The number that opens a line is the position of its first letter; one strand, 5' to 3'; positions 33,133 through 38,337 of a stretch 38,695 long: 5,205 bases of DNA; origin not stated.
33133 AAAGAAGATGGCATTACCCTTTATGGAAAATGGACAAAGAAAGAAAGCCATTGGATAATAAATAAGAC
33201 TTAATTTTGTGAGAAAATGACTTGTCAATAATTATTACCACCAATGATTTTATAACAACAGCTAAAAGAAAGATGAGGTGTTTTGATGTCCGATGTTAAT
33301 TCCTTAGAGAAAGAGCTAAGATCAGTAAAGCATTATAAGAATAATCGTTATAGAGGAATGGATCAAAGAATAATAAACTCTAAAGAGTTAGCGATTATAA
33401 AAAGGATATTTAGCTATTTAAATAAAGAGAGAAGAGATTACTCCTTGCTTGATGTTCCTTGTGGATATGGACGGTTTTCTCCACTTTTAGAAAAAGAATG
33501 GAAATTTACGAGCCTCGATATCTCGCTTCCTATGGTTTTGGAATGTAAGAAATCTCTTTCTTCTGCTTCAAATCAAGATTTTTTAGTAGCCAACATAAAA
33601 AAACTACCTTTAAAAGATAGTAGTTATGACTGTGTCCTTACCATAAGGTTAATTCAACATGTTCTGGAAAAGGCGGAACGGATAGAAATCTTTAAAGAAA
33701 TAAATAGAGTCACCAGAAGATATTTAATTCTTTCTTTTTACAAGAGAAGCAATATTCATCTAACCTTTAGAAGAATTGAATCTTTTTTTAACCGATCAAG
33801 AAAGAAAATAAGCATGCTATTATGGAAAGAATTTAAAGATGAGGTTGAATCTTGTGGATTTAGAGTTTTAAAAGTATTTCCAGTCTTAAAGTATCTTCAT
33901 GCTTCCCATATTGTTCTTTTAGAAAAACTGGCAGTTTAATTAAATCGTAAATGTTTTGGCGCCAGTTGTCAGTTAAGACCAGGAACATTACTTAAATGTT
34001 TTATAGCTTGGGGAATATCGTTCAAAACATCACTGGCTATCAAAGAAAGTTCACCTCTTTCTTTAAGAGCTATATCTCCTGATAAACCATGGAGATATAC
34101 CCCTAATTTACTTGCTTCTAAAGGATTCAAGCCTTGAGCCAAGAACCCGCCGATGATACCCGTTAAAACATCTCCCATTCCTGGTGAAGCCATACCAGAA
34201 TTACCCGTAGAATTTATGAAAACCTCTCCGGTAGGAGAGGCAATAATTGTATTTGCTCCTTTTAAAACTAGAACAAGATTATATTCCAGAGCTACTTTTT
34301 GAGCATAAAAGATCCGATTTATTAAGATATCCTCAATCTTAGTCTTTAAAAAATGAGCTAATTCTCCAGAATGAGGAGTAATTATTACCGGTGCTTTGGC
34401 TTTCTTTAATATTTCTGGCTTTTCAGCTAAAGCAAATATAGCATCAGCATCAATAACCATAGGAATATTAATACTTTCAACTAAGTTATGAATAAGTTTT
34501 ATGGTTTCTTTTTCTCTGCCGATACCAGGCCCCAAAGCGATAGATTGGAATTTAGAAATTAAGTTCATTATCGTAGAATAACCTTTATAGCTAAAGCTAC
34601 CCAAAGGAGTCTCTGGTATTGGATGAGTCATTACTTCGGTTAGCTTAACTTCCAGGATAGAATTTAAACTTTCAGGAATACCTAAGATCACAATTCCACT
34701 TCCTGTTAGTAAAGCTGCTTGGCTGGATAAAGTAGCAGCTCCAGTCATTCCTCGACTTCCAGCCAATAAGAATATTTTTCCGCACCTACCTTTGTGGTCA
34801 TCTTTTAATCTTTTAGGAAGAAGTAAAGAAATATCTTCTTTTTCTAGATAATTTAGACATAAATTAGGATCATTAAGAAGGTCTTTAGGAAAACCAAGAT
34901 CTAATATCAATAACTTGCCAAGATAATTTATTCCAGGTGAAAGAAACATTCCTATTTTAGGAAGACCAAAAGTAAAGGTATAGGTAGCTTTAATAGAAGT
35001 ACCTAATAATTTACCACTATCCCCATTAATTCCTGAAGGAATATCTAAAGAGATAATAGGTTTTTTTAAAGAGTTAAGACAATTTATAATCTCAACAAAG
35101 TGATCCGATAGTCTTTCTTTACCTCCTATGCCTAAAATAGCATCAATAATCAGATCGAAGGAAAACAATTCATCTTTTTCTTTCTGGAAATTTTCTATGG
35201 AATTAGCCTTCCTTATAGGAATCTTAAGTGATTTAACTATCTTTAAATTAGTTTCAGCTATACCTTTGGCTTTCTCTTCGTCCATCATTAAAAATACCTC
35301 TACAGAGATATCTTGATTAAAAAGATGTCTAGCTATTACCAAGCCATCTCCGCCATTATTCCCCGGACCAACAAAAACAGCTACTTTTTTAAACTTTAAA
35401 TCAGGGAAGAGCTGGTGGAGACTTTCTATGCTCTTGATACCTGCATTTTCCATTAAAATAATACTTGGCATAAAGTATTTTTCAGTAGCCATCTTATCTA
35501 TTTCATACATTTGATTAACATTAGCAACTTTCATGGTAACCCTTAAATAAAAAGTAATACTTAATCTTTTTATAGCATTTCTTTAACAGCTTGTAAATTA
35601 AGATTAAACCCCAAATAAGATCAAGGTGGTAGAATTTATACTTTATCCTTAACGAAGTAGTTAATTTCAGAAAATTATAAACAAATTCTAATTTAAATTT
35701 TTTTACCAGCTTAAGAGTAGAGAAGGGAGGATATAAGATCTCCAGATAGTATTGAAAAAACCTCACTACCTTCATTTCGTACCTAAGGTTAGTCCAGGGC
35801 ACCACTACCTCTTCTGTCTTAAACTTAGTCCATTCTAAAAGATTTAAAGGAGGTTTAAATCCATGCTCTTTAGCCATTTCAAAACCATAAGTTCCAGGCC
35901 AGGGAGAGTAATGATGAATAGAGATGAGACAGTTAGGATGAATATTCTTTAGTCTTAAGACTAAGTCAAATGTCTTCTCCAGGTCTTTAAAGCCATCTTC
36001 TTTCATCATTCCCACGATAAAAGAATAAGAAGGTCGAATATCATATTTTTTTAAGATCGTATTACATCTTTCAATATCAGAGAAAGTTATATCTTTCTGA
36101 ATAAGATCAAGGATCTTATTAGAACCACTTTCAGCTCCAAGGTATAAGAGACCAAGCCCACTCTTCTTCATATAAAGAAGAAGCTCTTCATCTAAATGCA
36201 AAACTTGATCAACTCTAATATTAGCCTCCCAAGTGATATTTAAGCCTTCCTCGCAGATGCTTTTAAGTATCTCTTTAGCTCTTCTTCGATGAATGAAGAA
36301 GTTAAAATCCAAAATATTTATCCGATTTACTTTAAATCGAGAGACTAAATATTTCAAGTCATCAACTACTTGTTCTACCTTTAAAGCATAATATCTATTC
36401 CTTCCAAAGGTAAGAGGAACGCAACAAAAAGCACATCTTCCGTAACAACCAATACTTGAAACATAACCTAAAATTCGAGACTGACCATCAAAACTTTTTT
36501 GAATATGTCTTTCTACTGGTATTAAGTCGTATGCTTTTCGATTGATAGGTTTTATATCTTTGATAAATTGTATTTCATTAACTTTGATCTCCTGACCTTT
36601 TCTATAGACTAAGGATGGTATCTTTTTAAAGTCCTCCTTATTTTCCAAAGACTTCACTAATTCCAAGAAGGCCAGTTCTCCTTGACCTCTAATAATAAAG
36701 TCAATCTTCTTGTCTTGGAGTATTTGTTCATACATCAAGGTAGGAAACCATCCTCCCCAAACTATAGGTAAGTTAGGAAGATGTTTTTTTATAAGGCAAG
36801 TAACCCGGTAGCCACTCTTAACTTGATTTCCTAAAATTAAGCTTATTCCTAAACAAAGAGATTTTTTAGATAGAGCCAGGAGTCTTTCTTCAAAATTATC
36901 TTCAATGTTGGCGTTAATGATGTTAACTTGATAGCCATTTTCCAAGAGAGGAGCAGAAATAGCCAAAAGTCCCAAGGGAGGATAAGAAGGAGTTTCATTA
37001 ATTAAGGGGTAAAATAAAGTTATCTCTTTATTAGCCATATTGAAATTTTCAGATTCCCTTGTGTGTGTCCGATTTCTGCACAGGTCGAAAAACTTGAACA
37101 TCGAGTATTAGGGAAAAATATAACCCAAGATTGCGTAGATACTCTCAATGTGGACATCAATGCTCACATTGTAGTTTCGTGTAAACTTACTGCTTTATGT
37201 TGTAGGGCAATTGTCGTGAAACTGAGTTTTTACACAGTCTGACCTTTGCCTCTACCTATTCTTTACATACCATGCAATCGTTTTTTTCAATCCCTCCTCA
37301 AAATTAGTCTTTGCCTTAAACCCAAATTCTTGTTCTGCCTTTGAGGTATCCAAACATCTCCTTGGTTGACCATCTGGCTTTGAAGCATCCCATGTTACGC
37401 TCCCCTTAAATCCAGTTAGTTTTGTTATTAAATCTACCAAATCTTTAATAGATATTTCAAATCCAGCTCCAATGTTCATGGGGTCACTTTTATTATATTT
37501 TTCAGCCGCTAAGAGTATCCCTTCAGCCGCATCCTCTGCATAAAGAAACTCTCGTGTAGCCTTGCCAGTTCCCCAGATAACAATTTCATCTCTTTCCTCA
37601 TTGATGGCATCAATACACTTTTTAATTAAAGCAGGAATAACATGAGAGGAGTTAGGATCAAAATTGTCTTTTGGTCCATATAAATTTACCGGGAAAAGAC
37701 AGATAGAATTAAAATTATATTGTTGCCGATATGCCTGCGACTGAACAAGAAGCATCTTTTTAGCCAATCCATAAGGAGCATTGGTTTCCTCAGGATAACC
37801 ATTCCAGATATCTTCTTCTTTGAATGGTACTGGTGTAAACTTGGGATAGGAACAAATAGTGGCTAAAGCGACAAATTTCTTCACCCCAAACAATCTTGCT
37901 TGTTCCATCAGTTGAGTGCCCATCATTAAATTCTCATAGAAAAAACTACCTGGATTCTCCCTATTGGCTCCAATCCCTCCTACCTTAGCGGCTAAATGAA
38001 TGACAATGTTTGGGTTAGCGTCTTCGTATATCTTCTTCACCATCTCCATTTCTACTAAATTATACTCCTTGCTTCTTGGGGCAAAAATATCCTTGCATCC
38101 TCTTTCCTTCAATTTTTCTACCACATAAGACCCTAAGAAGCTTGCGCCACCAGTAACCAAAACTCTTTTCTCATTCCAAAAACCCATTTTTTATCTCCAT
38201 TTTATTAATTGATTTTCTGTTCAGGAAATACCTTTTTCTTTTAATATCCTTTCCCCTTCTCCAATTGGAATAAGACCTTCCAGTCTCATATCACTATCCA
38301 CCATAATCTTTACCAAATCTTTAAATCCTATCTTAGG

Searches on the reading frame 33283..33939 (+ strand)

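Call 20: search_protein_families(library=pfam, proteins=[window:33283-33939:+])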
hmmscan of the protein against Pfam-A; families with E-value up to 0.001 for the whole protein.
window:33283-33939:+ (218 aa): 6 families
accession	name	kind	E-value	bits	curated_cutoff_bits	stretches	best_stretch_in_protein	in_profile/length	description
PF08241.18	Methyltransf_11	-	1.5e-14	54.9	21.2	1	56-146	1-89/95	Methyltransferase domain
PF13649.12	Methyltransf_25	-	2.5e-14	54.1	27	1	56-145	2-94/97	Methyltransferase domain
PF13847.12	Methyltransf_31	-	6.1e-09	36.1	27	1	51-153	3-113/145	Methyltransferase domain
PF08242.18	Methyltransf_12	-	9.8e-09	36.3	30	1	56-144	1-92/98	Methyltransferase domain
PF13489.12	Methyltransf_23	-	9.3e-07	29.2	27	1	39-197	13-163/164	Methyltransferase domain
PF01209.24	Ubie_methyltran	-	1.1e-06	28.7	20.1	1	13-144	10-143/233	ubiE/COQ5 methyltransferase family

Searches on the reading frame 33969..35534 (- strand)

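Call 20: search_protein_families(library=pfam, proteins=[window:33969-35534:-])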
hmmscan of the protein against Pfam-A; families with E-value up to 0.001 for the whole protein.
window:33969-35534:- (521 aa): 2 families
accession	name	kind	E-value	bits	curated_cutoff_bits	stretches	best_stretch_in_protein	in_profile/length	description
PF01256.23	Carb_kinase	-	1.3e-54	185.6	27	1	255-507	2-240/242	NAD(P)H-hydrate dehydratase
PF03853.21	YjeF_N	-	2.1e-50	171.4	24.9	1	26-195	3-169/169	YjeF-related protein N-terminus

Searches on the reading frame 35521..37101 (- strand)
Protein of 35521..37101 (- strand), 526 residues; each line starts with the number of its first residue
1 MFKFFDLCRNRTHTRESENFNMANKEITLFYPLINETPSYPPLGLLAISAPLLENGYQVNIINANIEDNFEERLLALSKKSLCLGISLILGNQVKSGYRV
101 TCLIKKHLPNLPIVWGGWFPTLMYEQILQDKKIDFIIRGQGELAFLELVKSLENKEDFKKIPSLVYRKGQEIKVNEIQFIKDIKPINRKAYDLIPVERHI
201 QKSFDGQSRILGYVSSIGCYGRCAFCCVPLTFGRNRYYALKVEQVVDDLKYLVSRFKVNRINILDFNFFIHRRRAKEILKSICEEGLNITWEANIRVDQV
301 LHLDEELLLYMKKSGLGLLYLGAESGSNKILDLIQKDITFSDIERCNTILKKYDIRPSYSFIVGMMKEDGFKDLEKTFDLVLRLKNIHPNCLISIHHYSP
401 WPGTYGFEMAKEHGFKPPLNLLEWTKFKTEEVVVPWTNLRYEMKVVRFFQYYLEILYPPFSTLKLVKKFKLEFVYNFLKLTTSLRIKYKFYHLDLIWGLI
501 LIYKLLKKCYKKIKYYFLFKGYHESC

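Call 25: search_protein_families(library=ncbifam, proteins=[window:35521-37101:-], max_evalue=0.00001)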
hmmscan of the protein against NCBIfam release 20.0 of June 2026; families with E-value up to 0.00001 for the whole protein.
window:35521-37101:- (526 aa): 21 families
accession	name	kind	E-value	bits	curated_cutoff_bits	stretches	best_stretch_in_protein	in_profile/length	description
TIGR02026.1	BchE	equivalog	1.5e-46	159.3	481.35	1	39-414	19-391/497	magnesium-protoporphyrin IX monomethyl ester anaerobic oxidative cyclase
NF050148.1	rSAM_ApyD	equivalog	5.1e-31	107.8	750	1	98-408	91-391/645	RiPP biosynthesis radical SAM protein ApyD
TIGR03471.1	HpnJ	equivalog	5e-29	101.5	577.6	1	93-415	80-392/472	hopanoid biosynthesis associated radical SAM protein HpnJ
TIGR04479.1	bcpD_PhpK_rSAM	subfamily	9.8e-29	100.1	600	1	48-381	78-406/504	PhpK family radical SAM P-methyltransferase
NF038361.1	rSAM_Sden_1168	equivalog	8.9e-28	97.1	575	1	55-393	98-460/560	Sden_1168 family B12-binding radical SAM P-methyltransferase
TIGR04014.1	B12_SAM_MJ_0865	equivalog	1.7e-27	96.3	360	1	42-385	11-337/434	methyl-coenzyme M reductase glutamine C-methyltransferase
TIGR04072.2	rSAM_ladder_B12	equivalog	3.9e-27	95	360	1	42-369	18-335/443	lipid biosynthesis B12-binding/radical SAM protein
TIGR04385.1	B12_rSAM_cofa1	equivalog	1.5e-26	93.7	450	1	42-390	20-370/438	B12 lower ligand biosynthesis radical SAM protein BzaD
NF040542.1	rSAM_RCCLKC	equivalog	1.2e-25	90.6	450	1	40-362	11-329/423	arsinothricin biosynthesis radical SAM protein ArsL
TIGR04013.1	B12_SAM_MJ_1487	hypoth_equivalog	1.4e-21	76.8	251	2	319-405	269-352/382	TIGR04013 family B12-binding domain/radical SAM domain-containing protein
TIGR04367.1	HpnR_B12_rSAM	equivalog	1.6e-21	76.5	650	1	42-407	22-370/490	hopanoid C-3 methylase HpnR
NF040546.1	rSAM_CUAEP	equivalog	6e-21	74.7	500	1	41-361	12-319/468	CUAEP/CCAEP-tail radical SAM (seleno)protein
TIGR03975.1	rSAM_ocin_1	subfamily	6.9e-16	57.9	281.85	1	99-401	146-450/606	RiPP maturation radical SAM C-methyltransferase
TIGR04190.1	B12_SAM_Ta0216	equivalog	1.4e-15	56.9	500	1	42-182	37-183/554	TIGR04190 family B12-binding domain/radical SAM domain protein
NF033070.1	rSAM_AprD4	equivalog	6.8e-15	54.9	500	1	190-415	177-395/456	AprD4 family radical SAM diol-dehydratase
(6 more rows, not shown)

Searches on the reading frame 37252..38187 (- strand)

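Call 20: search_protein_families(library=pfam, proteins=[window:37252-38187:-])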
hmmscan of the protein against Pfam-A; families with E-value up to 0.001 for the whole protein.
window:37252-38187:- (311 aa): 5 families
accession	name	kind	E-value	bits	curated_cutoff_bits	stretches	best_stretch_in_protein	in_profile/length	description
PF01370.27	Epimerase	-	8.7e-53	179.6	20.9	1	9-240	1-240/240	NAD dependent epimerase/dehydratase family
PF16363.11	GDP_Man_Dehyd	-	1.7e-30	107.1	27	1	43-303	60-332/332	GDP-mannose 4,6 dehydratase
PF04321.23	RmlD_sub_bind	-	1.5e-07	31.3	27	1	8-67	2-60/287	RmlD substrate binding domain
PF02719.21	Polysacc_synt_2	-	1e-06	28.6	20.2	0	47-110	66-128/293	Polysaccharide biosynthesis protein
PF01073.25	3Beta_HSD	-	1.3e-05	24.9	22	0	47-234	57-235/280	3-beta hydroxysteroid dehydrogenase/isomerase family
